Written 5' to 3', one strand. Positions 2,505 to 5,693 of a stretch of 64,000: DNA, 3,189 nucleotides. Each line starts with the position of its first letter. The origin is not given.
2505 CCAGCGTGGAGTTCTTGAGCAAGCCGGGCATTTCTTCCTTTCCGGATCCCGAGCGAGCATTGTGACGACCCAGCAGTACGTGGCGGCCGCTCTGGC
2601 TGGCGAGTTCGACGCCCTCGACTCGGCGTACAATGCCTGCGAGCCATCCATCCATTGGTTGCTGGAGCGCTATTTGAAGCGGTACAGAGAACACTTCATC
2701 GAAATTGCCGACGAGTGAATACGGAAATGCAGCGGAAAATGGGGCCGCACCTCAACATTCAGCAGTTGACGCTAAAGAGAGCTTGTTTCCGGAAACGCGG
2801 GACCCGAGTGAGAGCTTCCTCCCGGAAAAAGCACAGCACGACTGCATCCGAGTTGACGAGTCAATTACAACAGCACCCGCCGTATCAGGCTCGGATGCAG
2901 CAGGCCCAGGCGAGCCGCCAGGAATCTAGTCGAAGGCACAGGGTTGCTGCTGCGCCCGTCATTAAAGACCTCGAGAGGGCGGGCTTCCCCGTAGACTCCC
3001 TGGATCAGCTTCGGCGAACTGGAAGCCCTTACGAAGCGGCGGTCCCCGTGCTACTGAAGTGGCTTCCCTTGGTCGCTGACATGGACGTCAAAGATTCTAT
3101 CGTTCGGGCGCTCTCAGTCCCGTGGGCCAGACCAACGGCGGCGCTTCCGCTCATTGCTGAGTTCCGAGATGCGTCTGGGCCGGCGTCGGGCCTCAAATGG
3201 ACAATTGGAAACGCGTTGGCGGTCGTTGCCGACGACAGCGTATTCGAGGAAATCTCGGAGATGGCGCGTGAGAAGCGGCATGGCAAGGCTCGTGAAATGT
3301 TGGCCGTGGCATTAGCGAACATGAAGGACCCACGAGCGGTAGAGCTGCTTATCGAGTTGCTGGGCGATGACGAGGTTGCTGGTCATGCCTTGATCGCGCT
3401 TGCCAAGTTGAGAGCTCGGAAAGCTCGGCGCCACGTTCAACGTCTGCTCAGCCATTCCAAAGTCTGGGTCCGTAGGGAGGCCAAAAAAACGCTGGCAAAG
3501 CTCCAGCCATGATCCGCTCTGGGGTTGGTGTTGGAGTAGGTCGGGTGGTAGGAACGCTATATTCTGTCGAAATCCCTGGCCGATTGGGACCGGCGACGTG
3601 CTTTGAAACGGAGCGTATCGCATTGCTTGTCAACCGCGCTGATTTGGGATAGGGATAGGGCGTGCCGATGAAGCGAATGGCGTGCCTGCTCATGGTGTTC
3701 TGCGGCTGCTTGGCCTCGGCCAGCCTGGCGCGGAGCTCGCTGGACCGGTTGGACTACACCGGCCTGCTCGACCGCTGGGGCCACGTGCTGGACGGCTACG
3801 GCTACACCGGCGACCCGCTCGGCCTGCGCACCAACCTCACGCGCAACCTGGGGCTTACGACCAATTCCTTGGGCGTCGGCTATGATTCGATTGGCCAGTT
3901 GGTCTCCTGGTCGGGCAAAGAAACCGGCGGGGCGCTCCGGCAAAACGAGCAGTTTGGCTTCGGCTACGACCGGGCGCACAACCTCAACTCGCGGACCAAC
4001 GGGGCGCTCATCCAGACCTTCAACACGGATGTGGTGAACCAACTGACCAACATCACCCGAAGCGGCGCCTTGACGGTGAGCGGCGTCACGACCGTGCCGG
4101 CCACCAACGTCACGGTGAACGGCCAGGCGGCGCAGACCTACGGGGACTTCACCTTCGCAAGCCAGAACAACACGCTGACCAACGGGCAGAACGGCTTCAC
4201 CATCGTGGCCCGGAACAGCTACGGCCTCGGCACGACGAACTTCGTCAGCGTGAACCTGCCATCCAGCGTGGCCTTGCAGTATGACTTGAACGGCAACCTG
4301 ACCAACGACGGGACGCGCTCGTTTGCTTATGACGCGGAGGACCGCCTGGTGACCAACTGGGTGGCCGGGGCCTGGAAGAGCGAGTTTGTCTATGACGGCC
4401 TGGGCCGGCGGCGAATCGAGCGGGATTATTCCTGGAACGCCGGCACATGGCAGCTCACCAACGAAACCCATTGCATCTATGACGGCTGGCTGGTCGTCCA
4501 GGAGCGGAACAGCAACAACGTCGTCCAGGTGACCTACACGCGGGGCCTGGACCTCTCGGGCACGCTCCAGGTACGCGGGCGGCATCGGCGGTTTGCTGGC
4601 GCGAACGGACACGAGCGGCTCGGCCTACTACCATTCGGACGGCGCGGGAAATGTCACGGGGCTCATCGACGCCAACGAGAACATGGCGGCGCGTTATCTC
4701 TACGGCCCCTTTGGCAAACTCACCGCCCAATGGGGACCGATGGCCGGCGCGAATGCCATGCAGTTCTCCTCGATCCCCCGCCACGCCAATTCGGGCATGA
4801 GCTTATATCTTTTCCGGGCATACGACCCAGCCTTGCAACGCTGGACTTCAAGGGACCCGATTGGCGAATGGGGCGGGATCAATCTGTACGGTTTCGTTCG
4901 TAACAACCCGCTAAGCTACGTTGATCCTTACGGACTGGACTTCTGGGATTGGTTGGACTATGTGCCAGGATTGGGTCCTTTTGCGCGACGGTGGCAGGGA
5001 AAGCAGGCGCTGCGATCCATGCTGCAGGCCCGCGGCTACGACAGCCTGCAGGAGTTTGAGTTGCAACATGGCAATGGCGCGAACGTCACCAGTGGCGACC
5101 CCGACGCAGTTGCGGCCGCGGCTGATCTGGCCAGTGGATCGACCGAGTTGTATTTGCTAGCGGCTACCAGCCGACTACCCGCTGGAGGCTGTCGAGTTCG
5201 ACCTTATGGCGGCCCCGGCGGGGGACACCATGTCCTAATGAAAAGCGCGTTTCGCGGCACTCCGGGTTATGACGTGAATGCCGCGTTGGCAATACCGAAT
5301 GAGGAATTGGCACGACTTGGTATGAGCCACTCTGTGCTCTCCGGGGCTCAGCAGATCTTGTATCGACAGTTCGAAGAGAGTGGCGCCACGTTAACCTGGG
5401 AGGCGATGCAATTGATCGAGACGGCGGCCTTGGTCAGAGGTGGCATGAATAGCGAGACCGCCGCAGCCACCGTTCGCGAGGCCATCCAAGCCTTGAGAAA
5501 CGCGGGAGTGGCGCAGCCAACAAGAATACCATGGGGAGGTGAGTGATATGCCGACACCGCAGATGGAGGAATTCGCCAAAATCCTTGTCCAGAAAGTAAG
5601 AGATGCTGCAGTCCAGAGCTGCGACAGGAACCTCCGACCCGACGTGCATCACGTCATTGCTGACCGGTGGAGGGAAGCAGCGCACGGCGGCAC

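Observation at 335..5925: Tandem RHS polymorphic-toxin cassettes with C-terminal tip displacement and separate immunity genes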

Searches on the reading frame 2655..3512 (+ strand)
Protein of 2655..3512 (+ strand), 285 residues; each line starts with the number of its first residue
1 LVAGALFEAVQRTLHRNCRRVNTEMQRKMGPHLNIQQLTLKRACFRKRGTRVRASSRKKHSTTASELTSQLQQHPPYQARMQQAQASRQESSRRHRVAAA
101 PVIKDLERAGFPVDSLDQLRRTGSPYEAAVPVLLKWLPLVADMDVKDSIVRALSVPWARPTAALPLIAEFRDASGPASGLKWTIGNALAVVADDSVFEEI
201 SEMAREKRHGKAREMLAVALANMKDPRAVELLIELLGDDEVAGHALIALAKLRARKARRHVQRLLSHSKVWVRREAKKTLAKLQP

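Call 5: search_protein_families(library=pfam, max_evalue=1, proteins=[window:2655-3512:+])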
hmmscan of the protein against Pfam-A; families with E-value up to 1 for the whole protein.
window:2655-3512:+ (285 aa): 3 families
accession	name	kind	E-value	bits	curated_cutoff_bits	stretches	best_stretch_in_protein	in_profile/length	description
PF13646.12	HEAT_2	-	2.6e-09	37.7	27.7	2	180-240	16-75/88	HEAT repeats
PF03130.22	HEAT_PBS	-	0.00015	22.5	20.9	1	213-238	2-27/27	PBS lyase HEAT-like repeat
PF11838.14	ERAP1_C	-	0.019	14.8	38.2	1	176-245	164-234/318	ERAP1-like C-terminal domain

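Call 6: search_protein_families(library=ncbifam, max_evalue=1, proteins=[window:2655-3512:+])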
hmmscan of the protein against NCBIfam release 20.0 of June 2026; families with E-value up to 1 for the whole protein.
window:2655-3512:+ (285 aa): 1 family
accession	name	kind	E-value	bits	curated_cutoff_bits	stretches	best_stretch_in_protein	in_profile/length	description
NF045915.1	PhycobilmeDegNblB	equivalog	0.017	14.6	300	1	188-277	123-213/214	phycobilisome degradation protein NblB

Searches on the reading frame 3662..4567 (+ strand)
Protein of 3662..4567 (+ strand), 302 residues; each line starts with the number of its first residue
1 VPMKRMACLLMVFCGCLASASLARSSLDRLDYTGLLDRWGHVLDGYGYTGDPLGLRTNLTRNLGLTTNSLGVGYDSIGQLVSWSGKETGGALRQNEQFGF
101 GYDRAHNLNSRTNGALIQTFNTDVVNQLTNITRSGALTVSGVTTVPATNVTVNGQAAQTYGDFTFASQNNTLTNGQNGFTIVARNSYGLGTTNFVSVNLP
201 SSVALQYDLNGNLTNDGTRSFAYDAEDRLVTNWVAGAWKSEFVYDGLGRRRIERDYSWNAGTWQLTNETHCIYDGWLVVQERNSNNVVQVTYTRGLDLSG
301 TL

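Call 47: search_protein_representatives(protein=window:3662-4567:+)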
Query: 302 residues. Proteins with E-value up to 0.001 (for the whole library): 7502; up to 1e-10: 2542; up to 1e-30: 758. The best 150 are listed.
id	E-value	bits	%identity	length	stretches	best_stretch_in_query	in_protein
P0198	1.9e-173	592.2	97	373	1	27-302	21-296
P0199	4.2e-122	423.7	70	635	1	13-302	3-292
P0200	1.1e-121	422.3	65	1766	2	25-302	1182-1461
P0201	1.6e-113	395.5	66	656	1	25-301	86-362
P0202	1.1e-112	392.8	67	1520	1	25-302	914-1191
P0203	2.4e-111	388.3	59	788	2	18-301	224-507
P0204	1.2e-109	382.8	67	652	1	25-302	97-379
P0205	1.0e-108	379.7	64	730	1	24-302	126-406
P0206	6.6e-108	377.0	64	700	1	25-301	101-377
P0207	2.9e-107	374.9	59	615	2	24-301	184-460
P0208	3.5e-106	371.4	55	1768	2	17-301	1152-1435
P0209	1.8e-105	369.1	63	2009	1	25-300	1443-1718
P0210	9.7e-105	366.6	65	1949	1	25-300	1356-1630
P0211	7.3e-104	363.8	50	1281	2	24-302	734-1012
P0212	5.5e-103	360.9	62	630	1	13-302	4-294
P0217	4.4e-101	354.6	62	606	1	23-302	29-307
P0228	4.6e-97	341.4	60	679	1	18-302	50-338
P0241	1.4e-91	323.4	57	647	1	17-300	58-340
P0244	2.7e-90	319.2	63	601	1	63-302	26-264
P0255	3.8e-80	285.9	60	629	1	67-302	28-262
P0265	3.6e-74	266.3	54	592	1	30-299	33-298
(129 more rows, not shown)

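Call 58: find_encoding_contigs(protein=P0198, flank=10000, max_places=4)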
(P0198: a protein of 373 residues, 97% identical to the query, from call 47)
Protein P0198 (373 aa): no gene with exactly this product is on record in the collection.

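Call 59: list_cluster_members(proteins=[P0198, P0199, P0212, P0228, P0241, P0217])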
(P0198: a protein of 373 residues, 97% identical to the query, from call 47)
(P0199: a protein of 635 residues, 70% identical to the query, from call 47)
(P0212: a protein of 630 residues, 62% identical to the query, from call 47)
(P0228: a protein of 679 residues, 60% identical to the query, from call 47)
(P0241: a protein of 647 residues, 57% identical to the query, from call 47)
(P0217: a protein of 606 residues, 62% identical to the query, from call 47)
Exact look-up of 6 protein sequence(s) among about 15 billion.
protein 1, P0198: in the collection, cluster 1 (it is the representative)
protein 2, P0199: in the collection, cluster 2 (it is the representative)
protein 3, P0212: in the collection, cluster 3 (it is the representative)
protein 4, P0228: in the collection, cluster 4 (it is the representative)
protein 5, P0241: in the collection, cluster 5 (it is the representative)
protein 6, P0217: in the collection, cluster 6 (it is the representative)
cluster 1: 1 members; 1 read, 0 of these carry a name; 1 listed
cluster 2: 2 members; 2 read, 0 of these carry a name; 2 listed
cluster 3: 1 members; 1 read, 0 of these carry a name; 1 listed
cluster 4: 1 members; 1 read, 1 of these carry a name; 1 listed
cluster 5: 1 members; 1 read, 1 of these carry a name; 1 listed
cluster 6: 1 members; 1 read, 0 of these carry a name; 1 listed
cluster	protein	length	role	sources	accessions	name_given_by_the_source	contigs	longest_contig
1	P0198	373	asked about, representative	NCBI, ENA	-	-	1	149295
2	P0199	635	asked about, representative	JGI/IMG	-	-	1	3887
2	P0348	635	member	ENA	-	-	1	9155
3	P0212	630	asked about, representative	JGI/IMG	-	-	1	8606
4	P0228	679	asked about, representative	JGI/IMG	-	RHS repeat-associated protein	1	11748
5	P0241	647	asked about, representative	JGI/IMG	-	RHS repeat-associated protein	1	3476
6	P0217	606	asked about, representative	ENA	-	-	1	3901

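Call 64: find_encoding_contigs(protein=P0228, flank=10000, max_places=2)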
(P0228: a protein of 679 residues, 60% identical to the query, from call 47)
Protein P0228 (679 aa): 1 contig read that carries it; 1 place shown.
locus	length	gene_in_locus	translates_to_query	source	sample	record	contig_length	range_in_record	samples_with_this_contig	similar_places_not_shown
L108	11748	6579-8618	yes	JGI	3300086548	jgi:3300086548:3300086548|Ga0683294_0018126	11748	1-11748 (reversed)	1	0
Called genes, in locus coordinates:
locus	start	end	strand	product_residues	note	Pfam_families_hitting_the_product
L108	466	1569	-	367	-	-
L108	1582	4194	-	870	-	PF05656:DUF805, PF01565:FAD_binding_4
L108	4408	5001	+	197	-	-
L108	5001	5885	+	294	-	-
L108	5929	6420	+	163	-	-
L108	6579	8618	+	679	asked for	PF25023:TEN_YD-shell (weak), PF14412:AHH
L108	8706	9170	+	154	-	-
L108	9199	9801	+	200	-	-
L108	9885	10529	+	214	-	-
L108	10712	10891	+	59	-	-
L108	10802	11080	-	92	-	-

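Call 65: find_encoding_contigs(protein=P0212, flank=10000, max_places=2)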
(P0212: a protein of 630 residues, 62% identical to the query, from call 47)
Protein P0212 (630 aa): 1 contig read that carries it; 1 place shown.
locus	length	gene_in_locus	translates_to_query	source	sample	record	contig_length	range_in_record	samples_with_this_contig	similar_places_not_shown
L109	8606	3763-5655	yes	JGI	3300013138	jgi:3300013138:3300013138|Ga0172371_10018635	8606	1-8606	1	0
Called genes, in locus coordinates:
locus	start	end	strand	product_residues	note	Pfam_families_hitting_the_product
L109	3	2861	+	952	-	?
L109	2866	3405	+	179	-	-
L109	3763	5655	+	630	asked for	PF25023:TEN_YD-shell (faint), PF09136:Glucodextran_B (faint)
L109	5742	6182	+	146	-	-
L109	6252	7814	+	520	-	PF15902:Sortilin-Vps10 (faint)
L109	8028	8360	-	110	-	PF22722:NA-iREase1 (weak)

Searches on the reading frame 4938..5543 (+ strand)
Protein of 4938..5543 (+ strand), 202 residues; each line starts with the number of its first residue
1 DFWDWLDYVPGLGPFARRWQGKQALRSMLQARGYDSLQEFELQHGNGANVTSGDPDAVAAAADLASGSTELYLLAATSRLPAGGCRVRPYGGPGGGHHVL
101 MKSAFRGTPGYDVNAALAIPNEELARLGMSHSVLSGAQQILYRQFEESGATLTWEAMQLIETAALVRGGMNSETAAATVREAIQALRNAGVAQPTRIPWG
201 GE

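Call 5: search_protein_families(library=pfam, max_evalue=1, proteins=[window:4938-5543:+])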
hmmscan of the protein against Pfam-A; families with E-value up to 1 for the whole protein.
seq(202 aa): 1 family
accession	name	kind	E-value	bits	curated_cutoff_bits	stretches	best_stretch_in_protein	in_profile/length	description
PF13670.12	PepSY_2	-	0.12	12.8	24.3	1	18-47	27-55/83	Peptidase propeptide and YPEB domain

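Call 12: find_homologous_proteins(query=window:4938-5543:+, max_evalue=0.001)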
Query seq(202 aa) (202 aa): 68 proteins with E <= 0.001 among 1501 candidates.
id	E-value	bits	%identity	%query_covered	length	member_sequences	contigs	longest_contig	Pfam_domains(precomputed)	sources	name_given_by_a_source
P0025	1.4e-45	174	63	65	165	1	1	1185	-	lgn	-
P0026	3.0e-45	172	60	71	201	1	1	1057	-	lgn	-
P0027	6.7e-45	171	63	59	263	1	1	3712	PF14449.12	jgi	jgi:hypothetical protein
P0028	1.4e-44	170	51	89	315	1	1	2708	-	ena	-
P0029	1.9e-44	170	67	58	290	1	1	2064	-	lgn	-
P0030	6.8e-43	165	66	58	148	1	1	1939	-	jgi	-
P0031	9.2e-43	164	65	60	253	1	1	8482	-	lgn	-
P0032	1.2e-42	164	55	80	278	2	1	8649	PF07591.16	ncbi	-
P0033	1.5e-42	164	49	85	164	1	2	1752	-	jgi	jgi:hypothetical protein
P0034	3.0e-42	163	68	58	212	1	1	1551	-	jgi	jgi:hypothetical protein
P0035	4.3e-42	162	54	67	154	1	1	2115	-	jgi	-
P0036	9.8e-42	161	64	58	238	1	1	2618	-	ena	-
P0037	1.1e-41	161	63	63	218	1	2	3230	-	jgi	jgi:hypothetical protein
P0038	1.7e-41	160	69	56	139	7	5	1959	-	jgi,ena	-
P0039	1.9e-41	160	63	60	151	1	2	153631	-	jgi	jgi:hypothetical protein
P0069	1.6e-37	147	56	62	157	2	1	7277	PF15652.13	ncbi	-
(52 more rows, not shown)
